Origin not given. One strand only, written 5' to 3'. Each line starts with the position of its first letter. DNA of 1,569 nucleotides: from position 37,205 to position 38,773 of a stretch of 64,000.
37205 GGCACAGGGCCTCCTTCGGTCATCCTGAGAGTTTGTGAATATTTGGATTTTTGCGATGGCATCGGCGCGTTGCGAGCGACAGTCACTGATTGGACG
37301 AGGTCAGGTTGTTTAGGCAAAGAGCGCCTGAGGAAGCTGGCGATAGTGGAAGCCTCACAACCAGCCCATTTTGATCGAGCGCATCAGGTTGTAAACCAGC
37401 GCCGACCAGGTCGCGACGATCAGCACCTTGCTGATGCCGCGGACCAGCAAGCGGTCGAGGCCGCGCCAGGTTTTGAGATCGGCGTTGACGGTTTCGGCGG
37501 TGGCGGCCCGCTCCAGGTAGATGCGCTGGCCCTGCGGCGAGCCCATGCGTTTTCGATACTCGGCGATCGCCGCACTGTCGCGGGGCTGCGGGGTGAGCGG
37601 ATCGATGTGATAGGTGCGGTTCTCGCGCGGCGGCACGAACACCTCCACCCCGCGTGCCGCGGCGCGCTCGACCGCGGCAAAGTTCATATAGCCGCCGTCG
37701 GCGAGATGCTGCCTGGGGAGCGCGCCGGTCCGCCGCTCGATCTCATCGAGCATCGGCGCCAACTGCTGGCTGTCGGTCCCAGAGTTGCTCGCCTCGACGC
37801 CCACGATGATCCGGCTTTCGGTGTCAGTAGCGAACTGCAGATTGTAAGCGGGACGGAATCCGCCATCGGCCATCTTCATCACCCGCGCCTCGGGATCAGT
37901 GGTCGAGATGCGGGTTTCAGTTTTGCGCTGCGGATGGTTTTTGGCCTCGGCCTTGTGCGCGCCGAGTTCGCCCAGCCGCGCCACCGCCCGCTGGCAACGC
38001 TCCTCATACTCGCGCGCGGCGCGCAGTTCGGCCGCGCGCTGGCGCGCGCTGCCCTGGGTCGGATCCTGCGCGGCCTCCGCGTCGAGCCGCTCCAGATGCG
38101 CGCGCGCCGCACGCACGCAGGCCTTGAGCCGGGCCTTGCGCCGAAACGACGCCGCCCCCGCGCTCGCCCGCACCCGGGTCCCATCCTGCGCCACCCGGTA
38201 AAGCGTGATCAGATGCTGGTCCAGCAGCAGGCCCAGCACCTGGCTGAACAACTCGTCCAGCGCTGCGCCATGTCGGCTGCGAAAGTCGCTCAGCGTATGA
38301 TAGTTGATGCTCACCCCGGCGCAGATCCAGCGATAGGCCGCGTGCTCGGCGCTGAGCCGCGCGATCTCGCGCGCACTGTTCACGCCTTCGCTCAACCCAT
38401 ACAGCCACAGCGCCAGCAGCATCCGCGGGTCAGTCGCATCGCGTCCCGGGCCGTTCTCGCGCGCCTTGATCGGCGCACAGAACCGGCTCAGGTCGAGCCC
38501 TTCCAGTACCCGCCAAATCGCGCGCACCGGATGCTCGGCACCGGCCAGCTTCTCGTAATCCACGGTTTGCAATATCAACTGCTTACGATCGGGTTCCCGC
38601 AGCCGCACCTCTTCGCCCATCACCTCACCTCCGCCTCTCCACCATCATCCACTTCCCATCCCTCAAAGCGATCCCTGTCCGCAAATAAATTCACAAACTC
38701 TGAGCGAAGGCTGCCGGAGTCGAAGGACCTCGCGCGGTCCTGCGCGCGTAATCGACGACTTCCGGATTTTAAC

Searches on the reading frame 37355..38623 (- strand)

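Call 8: search_protein_families(library=pfam, proteins=[window:37355-38623:-], max_evalue=0.01)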
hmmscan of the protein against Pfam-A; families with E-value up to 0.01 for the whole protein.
window:37355-38623:- (422 aa): 3 families
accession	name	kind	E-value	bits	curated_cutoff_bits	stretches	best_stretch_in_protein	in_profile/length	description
PF01609.27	DDE_Tnp_1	-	2.5e-14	53.9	23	1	250-413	26-200/200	Transposase DDE domain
PF05598.16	DUF772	-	4e-11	43.2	23.1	1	60-129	1-74/74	Transposase domain (DUF772)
PF13751.12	DDE_Tnp_1_6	-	4.5e-10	40.3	25.1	1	349-415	57-123/125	Transposase DDE domain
